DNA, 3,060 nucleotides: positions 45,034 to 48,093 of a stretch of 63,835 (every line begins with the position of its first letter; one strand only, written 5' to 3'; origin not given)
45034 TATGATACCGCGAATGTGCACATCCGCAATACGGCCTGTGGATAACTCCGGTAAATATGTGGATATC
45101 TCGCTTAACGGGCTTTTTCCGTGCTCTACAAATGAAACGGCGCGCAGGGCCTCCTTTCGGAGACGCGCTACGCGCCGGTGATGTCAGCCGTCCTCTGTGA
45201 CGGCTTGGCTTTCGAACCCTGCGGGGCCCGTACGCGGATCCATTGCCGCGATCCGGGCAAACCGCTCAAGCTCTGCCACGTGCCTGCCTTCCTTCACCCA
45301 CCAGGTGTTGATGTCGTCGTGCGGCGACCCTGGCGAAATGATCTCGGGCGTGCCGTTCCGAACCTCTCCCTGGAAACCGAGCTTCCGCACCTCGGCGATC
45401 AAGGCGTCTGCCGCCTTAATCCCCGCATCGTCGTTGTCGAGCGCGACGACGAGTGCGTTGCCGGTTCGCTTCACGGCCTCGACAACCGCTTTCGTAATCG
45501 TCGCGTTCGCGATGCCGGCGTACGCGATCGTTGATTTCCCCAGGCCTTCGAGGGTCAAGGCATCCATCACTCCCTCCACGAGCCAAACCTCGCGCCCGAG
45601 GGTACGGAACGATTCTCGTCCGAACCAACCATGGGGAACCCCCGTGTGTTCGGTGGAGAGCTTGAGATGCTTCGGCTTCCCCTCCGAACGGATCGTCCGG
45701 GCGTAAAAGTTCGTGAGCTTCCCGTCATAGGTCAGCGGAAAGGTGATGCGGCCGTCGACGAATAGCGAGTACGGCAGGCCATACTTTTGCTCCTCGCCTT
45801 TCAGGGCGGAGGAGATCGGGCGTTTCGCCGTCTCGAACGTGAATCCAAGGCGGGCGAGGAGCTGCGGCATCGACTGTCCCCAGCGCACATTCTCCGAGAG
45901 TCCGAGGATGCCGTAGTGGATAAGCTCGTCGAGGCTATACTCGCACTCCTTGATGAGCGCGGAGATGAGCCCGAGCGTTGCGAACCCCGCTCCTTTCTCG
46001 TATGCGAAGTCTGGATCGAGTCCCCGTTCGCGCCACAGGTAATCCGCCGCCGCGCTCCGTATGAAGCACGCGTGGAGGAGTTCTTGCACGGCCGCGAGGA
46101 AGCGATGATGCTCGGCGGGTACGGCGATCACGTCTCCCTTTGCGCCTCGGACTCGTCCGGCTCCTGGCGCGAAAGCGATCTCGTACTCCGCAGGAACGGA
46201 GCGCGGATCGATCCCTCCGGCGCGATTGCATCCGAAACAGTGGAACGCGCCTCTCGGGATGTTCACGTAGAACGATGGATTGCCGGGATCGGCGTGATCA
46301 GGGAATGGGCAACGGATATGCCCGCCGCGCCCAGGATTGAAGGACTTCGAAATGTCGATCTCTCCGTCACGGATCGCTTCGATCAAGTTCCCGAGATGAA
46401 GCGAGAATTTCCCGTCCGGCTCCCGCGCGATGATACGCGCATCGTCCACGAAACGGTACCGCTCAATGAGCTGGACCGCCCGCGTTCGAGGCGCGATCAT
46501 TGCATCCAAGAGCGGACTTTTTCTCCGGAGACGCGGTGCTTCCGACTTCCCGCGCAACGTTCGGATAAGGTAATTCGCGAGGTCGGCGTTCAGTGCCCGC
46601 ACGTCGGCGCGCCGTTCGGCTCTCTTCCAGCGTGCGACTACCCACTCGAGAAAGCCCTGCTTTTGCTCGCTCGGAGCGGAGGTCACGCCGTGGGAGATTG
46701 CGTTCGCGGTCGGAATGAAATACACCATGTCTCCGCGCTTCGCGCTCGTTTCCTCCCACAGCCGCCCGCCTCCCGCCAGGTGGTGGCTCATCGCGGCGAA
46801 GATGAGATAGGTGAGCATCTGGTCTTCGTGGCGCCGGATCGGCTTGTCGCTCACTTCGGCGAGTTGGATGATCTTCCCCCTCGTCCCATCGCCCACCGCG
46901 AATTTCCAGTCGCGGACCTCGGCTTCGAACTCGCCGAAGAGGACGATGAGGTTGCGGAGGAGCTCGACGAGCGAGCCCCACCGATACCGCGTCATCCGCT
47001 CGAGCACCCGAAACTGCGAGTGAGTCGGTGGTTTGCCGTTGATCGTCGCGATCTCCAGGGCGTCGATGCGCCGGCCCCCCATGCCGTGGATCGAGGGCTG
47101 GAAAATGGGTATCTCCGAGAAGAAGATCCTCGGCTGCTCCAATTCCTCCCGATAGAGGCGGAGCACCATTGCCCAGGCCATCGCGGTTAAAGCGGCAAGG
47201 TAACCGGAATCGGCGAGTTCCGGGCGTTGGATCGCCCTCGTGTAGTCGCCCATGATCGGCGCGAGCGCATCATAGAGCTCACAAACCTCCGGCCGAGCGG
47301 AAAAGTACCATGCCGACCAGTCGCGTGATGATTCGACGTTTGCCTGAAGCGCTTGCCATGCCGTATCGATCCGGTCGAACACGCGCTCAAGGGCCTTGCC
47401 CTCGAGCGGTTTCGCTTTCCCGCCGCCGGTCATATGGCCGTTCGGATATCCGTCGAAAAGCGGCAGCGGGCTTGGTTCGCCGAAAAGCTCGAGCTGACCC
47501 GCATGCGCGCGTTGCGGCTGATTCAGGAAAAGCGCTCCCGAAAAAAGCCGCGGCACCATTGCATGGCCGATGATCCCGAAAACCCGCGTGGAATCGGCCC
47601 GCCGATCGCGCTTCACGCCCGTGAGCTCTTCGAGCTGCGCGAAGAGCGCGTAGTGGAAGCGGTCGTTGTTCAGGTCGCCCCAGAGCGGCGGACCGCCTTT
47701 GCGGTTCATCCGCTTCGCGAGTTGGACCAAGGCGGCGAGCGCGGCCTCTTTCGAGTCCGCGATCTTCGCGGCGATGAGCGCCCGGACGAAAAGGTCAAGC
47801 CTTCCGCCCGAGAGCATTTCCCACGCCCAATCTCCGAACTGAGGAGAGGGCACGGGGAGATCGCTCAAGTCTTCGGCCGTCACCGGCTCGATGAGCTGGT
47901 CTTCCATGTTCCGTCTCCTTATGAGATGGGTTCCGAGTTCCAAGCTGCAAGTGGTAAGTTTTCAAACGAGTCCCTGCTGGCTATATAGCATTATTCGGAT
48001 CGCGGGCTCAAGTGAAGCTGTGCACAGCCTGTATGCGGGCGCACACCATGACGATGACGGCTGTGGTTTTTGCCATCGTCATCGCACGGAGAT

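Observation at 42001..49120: Accessory island between ssrA and murB: phage/plasmid-type replication module plus orphan genes, with no integrase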

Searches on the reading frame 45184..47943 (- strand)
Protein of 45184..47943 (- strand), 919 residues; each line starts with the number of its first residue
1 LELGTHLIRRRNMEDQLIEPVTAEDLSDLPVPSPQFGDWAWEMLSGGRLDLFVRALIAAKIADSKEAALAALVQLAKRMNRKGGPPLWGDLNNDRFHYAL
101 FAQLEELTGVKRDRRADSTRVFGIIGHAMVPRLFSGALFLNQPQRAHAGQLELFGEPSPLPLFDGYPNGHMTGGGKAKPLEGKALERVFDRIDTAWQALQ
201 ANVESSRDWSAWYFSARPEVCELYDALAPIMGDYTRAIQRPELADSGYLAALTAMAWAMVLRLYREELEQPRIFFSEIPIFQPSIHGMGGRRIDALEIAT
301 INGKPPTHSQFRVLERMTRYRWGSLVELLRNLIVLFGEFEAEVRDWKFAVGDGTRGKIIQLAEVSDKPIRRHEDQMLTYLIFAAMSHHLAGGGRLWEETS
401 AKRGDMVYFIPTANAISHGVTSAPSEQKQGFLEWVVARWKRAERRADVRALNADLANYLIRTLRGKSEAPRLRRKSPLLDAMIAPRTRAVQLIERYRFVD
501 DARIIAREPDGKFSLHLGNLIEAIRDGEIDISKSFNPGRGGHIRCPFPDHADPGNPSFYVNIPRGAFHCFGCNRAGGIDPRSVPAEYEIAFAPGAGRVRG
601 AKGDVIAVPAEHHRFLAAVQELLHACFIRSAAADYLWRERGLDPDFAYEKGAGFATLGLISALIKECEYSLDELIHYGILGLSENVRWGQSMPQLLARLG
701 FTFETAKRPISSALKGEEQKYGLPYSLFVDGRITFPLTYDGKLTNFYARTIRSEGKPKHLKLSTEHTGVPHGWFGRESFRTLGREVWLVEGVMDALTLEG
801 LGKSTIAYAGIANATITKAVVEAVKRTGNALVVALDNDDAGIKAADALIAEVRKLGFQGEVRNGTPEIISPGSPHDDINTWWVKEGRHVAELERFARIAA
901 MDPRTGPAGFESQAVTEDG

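Call 4: search_protein_families(library=pfam, proteins=[window:45184-47943:-], max_evalue=0.1)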
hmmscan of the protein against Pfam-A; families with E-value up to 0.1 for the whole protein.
window:45184-47943:- (919 aa): 4 families
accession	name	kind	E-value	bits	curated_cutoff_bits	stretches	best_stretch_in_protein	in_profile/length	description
PF13155.12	Toprim_2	-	3e-11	44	22.1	1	787-862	1-76/88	Toprim-like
PF01807.25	Zn_ribbon_DnaG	-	3.3e-05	24.1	24.9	1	544-576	35-64/98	CHC2 zinc finger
PF13662.12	Toprim_4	-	0.00013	22.5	25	1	785-856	2-78/85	Toprim domain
PF01751.28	Toprim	-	0.00078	20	23.1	1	785-851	1-79/96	Toprim domain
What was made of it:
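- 46216..46314 (-): g7 CHC2 zinc ribbon of DnaG type. PF01807, E 3.3e-5 (call 4).
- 45358..45591 (-): g7 Toprim domain with the catalytic acidic residues retained: E778, D824-x-D826 and D865. PF13155, E 3e-11 (call 4).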

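Call 5: search_protein_families(library=phrogs, proteins=[window:45184-47943:-], max_evalue=0.1)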
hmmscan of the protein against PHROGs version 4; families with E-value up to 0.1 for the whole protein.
window:45184-47943:- (919 aa): 9 families
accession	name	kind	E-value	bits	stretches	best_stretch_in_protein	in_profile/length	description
phrog_47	-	DNA, RNA and nucleotide metabolism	2.2e-22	80.5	1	534-887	42-327/947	DNA primase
phrog_6444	-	DNA, RNA and nucleotide metabolism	4.7e-13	49.8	2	730-857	201-331/577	DNA primase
phrog_239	-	DNA, RNA and nucleotide metabolism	9.4e-09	35.7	1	731-849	143-272/801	DNA primase/helicase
phrog_849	-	DNA, RNA and nucleotide metabolism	9e-06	25.9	1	731-850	183-308/435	DNA primase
phrog_1139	-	DNA, RNA and nucleotide metabolism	2.3e-05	23.5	1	749-861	138-252/895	DNA primase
phrog_5311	-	DNA, RNA and nucleotide metabolism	0.0032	16.7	1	543-578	100-136/692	helicase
phrog_18097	-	DNA, RNA and nucleotide metabolism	0.011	16.3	1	545-578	37-67/199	DNA primase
phrog_2304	-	DNA, RNA and nucleotide metabolism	0.014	16.6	1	535-579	26-68/133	DNA primase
phrog_360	-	DNA, RNA and nucleotide metabolism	0.03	15.4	1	542-576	31-62/133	DNA primase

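Call 6: search_protein_families(library=padloc, proteins=[window:45184-47943:-], max_evalue=0.1)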
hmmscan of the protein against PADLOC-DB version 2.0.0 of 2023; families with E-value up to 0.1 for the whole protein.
window:45184-47943:- (919 aa): 2 families
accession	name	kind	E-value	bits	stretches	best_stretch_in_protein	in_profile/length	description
PDLC03800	RTasDnaG-like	-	2.2e-20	70.9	2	710-861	216-357/550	DRT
PDLC03767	RT_UG29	-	2.5e-10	36.4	1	544-857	36-340/2280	DRT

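Call 7: search_protein_families(library=ncbifam, proteins=[window:45184-47943:-], max_evalue=0.1)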
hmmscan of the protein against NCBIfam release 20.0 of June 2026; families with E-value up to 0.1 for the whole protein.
window:45184-47943:- (919 aa): 3 families
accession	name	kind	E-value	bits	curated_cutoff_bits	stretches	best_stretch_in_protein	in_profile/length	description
TIGR01391.1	dnaG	equivalog_domain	1e-17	64.2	283.6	2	724-861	194-332/414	DNA primase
NF003094.0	PRK04017.1-5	equivalog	0.018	15.1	124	1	788-858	27-96/128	hypothetical protein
TIGR00646.1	MG010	hypoth_equivalog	0.036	13.6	260.65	1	739-861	67-187/218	DNA primase-like protein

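Call 10: find_homologous_proteins(query=window:45184-47943:-)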
Query window:45184-47943:- (919 aa): 7 proteins with E <= 0.001 among 8000 candidates.
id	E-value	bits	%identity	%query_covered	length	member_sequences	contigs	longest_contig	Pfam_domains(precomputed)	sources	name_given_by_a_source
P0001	0.0e+0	2093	100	99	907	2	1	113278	PF13155.13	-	-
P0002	3.6e-239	815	46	95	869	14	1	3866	PF13155.13,PF13362.13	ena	-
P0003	1.0e-111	393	32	96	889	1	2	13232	PF01807.26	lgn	-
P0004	1.5e-100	356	32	95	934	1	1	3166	-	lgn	-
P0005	7.3e-94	334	30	94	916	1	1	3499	PF13155.13,PF01807.26,PF13362.13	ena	-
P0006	5.5e-5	40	24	33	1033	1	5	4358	PF08275.18,PF27228.1,PF13155.13,PF01807.26,PF13662.13,PF13362.13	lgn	-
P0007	9.3e-5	39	25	34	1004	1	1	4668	PF08275.18,PF27228.1,PF13155.13,PF01807.26,PF13662.13,PF13362.13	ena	-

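Call 11: find_encoding_contigs(protein=P0003, flank=10000)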
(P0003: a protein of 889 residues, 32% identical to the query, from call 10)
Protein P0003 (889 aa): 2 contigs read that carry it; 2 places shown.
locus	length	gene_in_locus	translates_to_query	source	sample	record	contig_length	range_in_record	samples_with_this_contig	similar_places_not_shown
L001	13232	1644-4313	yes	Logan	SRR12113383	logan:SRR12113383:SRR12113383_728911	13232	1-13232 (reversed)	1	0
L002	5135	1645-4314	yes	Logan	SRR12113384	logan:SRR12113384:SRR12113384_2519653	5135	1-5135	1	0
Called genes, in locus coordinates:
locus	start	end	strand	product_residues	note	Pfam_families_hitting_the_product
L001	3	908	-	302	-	?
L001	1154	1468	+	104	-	-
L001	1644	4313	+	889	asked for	PF01807:Zn_ribbon_DnaG (faint)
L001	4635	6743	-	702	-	PF00963:Cohesin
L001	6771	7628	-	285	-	-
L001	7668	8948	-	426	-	PF19077:Big_13 (faint)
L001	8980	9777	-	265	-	PF00963:Cohesin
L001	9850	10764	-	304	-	-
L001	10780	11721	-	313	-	-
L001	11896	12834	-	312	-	-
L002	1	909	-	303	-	?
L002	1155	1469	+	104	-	-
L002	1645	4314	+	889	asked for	PF01807:Zn_ribbon_DnaG (faint)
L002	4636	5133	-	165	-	?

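Call 12: find_encoding_contigs(protein=P0001, flank=10000)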
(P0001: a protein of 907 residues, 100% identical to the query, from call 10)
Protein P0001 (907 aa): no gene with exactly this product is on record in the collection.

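Call 13: find_encoding_contigs(protein=P0002, flank=10000)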
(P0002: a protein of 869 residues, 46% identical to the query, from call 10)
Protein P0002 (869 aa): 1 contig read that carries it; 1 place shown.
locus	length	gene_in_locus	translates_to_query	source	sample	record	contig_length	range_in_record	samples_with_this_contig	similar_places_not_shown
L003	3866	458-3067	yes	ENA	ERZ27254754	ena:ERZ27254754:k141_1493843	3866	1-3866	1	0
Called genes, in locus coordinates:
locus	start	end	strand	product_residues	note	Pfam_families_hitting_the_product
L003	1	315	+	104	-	PF01035:DNA_binding_1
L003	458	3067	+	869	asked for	PF13155:Toprim_2, PF13362:Toprim_3 (weak)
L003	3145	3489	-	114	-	PF00453:Ribosomal_L20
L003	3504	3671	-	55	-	PF01632:Ribosomal_L35p (weak)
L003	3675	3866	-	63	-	?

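Call 22: search_solved_structures(query=A1, max_evalue=1)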
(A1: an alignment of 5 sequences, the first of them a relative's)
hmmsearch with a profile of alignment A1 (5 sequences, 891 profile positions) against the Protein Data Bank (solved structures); distinct sequences matched with E-value up to 1: 11.
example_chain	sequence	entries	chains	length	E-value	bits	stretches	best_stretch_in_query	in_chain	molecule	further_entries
2au3_A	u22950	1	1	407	3.3e-15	58.8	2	514-661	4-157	DNA primase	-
5vaz_A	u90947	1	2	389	1.5e-10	43.4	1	711-846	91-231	DNA primase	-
1d0q_A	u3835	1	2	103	2.2e-06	29.5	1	521-602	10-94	DNA PRIMASE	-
1eqn_A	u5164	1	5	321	1.1e-05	27.2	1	717-842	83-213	DNA PRIMASE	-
1dd9_A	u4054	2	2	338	1.3e-05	27.1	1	717-842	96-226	DNA PRIMASE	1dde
3b39_A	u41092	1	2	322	2e-05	26.4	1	717-839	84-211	DNA primase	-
5guj_A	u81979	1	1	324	2.5e-05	26.1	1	688-855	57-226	DNA primase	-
4e2k_A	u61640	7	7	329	0.0029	19.2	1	723-849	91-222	DNA primase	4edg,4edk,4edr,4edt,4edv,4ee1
1t6t_1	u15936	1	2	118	0.19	13.2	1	778-859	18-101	putative protein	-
3pm8_A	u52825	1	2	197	0.21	13.1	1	821-852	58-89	Calcium-dependent protein kinase 2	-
4mvf_A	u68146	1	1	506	0.79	11.2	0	821-852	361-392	Calcium-dependent protein kinase 2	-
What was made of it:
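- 46216..46314 (-): PDB 1d0q and 2au3 matches (call 22).
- On DnaG-type primase: Profile match to 1d0q and 2au3 (call 22).
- Checked: The C-terminal half of g7 is a DnaG-type zinc ribbon plus Toprim primase (calls 4, 5, 7, 22).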

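Call 27: find_related_loci(query=A1, collection=viral_contigs, flank=10000)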
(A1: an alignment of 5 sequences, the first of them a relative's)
Query A1 (907 aa) in viral_contigs; peptide patterns used: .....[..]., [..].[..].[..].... (x = any residue, [..] = any of these).
24 stretches matched a pattern, but none encodes a relative of the query by tblastn (E <= 1e-3).

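Call 29: find_related_loci(query=A1, collection=metagenome_contigs, flank=10000)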
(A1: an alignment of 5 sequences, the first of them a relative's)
Query A1 (907 aa) in metagenome_contigs; peptide patterns used: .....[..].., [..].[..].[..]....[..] (x = any residue, [..] = any of these).
120 stretches matched a pattern; 27 encode a relative of the query (tblastn E <= 1e-3); 27 distinct loci.
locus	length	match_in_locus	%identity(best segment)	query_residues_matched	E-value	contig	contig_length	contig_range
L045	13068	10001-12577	46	8-877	0e+0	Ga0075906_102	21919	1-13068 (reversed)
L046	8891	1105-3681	46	8-877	0e+0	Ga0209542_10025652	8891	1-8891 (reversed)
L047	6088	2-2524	45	27-877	0e+0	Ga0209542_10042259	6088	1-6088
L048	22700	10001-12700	30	7-881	2e-105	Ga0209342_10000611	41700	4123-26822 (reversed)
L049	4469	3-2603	29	44-881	9e-101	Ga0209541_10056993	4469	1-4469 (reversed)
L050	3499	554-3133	31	14-858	6e-101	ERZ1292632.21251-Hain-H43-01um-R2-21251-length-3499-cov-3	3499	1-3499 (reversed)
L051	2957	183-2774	30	1-858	3e-98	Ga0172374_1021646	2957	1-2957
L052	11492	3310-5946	27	19-881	2e-85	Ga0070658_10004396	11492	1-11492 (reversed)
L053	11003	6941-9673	28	9-886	3e-84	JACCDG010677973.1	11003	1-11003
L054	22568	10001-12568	30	12-840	4e-81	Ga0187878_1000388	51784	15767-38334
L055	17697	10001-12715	30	22-881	1e-104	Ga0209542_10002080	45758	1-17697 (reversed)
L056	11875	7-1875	32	260-872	7e-76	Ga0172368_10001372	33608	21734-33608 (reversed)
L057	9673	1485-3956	31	1-813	2e-74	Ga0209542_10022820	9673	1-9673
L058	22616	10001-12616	29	11-875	6e-85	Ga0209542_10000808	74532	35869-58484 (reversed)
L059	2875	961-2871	29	17-652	4e-65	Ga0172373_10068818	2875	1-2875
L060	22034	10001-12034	29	210-858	9e-62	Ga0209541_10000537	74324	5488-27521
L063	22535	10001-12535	31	9-831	7e-92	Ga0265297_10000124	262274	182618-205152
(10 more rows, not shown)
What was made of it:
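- The distribution is rare and patchy: about 30 loci among 241 million metagenome records (calls 10, 29).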

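Call 33: predict_structure(alignment_id=A1)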
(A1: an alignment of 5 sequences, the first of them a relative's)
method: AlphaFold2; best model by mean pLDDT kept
length: 907 residues; sequences in the alignment: 5
mean_pLDDT: 43.5   pTM: 0.25
mean pLDDT of the five models: 43.5, 42.6, 42.1, 41.1, 40.7
residues with pLDDT >= 90: 0; 70-90: 84; 50-70: 234; < 50: 589
segments of 3 or more residues with pLDDT < 50: 1-36, 60-172, 195-201, 217-240, 251-284, 307-314, 331-490, 572-644, 669-679, 698-770, 779-785, 787-790, 792-795, 797-801, 881-907
pLDDT, mean of each block of 10 residues (from residue 1): 32 40 45 48 59 56 36 25 35 34 26 24 24 22 24 26 26 61 68 48 61 56 36 42 53 40 25 27 55 69 50 51 65 36 30 31 28 25 26 29 30 32 27 29 38 31 24 24 28 66 73 66 61 70 65 69 68 37 23 23 31 40 35 32 48 60 50 36 57 52 42 38 27 28 28 29 33 57 46 47 59 67 74 80 80 70 61 53 45 38 30
secondary structure, 60 per line:
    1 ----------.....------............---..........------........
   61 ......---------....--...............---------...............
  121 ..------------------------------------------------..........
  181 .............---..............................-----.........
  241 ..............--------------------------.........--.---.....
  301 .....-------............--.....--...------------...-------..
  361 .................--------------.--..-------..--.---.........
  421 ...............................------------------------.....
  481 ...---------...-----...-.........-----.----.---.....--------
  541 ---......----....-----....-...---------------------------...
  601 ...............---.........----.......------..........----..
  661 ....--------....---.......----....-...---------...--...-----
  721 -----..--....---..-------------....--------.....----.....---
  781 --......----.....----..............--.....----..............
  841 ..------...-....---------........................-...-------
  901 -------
elements in order (helices of 4 or more, strands of 3 or more residues): H11-15 H22-33 H37-46 H53-66 H76-79 H82-96 H106-122 H171-193 H197-226 H232-254 E284-289 H296-305 H313-324 E327-331 H359-377 H412-451 H476-483 E493-495 E501-503 H505-513 E528-532 E544-549 E554-557 E563-566 H598-615 H619-627 H632-638 H645-654 H659-664 H673-676 H680-686 H691-694 E696-698 E708-710 E730-733 H752-755 H764-768 E773-777 H783-788 E793-797 H802-815 E818-822 H827-842 E849-851 H853-856 H866-889
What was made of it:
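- Tried and rejected: Full-length AlphaFold2 model of g7 from 5 sequences. pLDDT was 43.5, so it was unusable (call 33).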

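Call 46: search_protein_families(library=pfam, proteins=[L054:16412-18121:+, L063:4222-6027:+, L048:7914-9275:+, L048:9376-9744:+, L048:12845-13252:+, L048:14129-15490:+, L053:9797-10642:+, L050:76-426:+, L054:8648-9742:-, L054:12819-13346:+], max_evalue=0.001)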
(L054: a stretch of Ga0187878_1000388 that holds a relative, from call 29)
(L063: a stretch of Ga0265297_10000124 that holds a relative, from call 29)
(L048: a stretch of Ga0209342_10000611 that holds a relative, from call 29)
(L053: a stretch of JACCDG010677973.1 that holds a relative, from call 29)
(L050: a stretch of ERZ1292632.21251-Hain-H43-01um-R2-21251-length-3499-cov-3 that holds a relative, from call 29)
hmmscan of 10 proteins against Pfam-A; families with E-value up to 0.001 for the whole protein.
L054:16412-18121:+ (569 aa): 6 families
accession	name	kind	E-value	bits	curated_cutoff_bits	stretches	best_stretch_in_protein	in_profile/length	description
PF08275.17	DNAG_N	-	1.2e-32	113.1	26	1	116-248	1-127/128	DNA primase catalytic core, N-terminal domain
PF01807.25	Zn_ribbon_DnaG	-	1.1e-31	109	24.9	1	3-94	4-95/98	CHC2 zinc finger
PF13155.12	Toprim_2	-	9.4e-15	55.2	22.1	1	260-342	2-86/88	Toprim-like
PF13662.12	Toprim_4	-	1.5e-11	44.8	25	1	258-331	3-83/85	Toprim domain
PF01751.28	Toprim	-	8.1e-07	29.6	23.1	1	258-332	2-94/96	Toprim domain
PF10410.14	DnaB_bind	-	0.00076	20.1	20.6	0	377-417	15-55/56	DnaB-helicase binding domain of primase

L063:4222-6027:+ (601 aa): 7 families
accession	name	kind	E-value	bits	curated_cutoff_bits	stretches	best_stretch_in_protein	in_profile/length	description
PF08275.17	DNAG_N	-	5.9e-40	136.8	26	1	118-249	1-128/128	DNA primase catalytic core, N-terminal domain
PF01807.25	Zn_ribbon_DnaG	-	1.3e-34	118.3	24.9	1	3-94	3-94/98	CHC2 zinc finger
PF13155.12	Toprim_2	-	2.8e-21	76.1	22.1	1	259-343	1-87/88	Toprim-like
PF13662.12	Toprim_4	-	5.7e-17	62.2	25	1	258-332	3-84/85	Toprim domain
PF10410.14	DnaB_bind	-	1.4e-10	41.7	20.6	1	362-416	1-55/56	DnaB-helicase binding domain of primase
PF01751.28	Toprim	-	4.8e-08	33.5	23.1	1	259-333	3-95/96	Toprim domain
PF13362.12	Toprim_3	-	0.0009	20.1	27.2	0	258-345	2-90/95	Toprim domain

L048:7914-9275:+ (453 aa): 2 families
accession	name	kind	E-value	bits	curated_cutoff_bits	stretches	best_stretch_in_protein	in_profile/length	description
PF08245.18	Mur_ligase_M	-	2.8e-25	89.9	24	2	105-263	53-198/200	Mur ligase middle domain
PF02875.26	Mur_ligase_C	-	3.1e-20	73.7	28.4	1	287-420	1-126/127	Mur ligase, glutamate ligase domain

L048:9376-9744:+ (122 aa): 0 families

L048:12845-13252:+ (135 aa): 0 families

L048:14129-15490:+ (453 aa): 0 families

L053:9797-10642:+ (281 aa): 0 families

L050:76-426:+ (116 aa): 0 families

L054:8648-9742:- (364 aa): 0 families

L054:12819-13346:+ (175 aa): 0 families
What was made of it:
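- On DnaG-type primase: It has no DnaB_bind hit, whereas the neighbouring canonical DnaG genes of L054 and L063 do (calls 4, 46).
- Closest known: Bacterial replicative primase DnaG. Different: It coexists with a canonical DnaG on the same contig in two relatives (call 46), so it is a paralogue with another role.
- L054 and L063 carry a full DnaG with a DnaB_bind domain 4-6 kb from the g7 homologue (call 46).
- Tried and rejected: I rejected the idea that g7 is the organism's replicative primase, because relatives carry a canonical DnaG beside it (call 46).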
